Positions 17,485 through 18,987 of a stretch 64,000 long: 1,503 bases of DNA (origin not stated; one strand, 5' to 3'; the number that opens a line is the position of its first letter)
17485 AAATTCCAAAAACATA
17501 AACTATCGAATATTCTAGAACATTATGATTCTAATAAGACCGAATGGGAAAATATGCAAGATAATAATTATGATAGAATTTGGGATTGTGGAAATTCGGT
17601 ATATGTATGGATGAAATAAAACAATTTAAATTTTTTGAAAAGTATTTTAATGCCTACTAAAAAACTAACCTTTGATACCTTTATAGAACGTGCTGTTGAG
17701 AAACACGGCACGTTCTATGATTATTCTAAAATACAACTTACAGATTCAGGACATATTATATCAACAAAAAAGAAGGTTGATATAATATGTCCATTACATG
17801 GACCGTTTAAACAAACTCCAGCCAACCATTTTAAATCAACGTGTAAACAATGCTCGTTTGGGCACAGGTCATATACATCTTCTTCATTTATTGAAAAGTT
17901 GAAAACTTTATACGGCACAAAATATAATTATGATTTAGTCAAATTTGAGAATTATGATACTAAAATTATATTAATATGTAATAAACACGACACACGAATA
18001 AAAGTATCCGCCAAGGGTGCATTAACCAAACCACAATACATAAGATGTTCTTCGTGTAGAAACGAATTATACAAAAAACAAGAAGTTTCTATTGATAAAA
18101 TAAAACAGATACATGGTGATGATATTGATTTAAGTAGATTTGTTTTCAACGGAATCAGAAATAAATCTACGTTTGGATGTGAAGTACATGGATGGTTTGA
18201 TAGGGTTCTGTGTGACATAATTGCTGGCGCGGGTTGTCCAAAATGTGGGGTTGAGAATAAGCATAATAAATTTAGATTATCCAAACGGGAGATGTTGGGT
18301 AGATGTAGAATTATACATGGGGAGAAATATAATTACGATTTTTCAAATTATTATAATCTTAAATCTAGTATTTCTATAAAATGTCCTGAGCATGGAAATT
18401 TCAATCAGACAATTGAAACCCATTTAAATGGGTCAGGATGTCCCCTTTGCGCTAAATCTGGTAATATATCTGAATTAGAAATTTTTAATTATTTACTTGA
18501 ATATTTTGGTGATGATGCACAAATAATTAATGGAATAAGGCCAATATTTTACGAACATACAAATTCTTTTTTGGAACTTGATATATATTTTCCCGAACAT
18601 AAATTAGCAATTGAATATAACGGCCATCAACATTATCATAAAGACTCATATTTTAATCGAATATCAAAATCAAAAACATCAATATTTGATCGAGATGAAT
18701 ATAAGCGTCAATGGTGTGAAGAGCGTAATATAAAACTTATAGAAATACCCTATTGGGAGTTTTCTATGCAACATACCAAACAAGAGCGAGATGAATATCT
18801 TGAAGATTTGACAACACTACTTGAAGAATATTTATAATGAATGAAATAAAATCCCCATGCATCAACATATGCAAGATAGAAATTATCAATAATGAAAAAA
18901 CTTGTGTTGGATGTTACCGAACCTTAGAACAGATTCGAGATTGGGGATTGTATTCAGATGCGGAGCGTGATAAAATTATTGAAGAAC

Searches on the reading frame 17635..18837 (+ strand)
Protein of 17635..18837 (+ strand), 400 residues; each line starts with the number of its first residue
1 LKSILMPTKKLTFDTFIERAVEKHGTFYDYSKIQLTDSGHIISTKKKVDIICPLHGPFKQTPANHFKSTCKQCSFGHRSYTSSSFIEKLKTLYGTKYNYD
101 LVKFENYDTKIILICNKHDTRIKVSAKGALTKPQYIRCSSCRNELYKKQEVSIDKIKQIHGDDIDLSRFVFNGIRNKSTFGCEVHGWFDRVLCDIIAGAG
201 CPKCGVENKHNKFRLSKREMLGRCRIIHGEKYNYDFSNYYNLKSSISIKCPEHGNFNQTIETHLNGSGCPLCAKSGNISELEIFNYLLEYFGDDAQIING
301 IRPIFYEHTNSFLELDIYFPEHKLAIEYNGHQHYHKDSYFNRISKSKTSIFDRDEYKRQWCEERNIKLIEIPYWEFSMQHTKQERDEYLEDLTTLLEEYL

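Call 11: search_protein_families(library=phrogs, proteins=[window:17635-18837:+], max_evalue=0.001)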
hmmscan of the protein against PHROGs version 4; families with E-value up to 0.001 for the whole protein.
window:17635-18837:+ (400 aa): 11 families
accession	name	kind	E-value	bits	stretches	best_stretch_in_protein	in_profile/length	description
phrog_559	-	DNA, RNA and nucleotide metabolism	2.4e-47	163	1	9-378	57-402/607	HNH endonuclease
phrog_681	-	DNA, RNA and nucleotide metabolism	2e-37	130.1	2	70-291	225-448/576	endonuclease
phrog_4605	-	unknown function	2.5e-23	83.6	2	227-287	59-120/151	-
phrog_9084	-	DNA, RNA and nucleotide metabolism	6.4e-13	50.2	1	313-386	93-165/187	homing endonuclease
phrog_4538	-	unknown function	4.5e-10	40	1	239-380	191-324/447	-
phrog_27771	-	unknown function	1.7e-09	38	1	276-375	434-527/549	-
phrog_7140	-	DNA, RNA and nucleotide metabolism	6.3e-08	32.8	1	317-381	160-221/423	intron encoded nuclease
phrog_34504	-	unknown function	8.6e-06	26.1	1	313-376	307-366/386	-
phrog_3339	-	DNA, RNA and nucleotide metabolism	1.8e-05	25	1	155-380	168-339/536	homing endonuclease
phrog_19778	-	unknown function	0.00037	20.7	1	311-375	282-345/362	-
phrog_9902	-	unknown function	0.00056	20.5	1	247-338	49-130/210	-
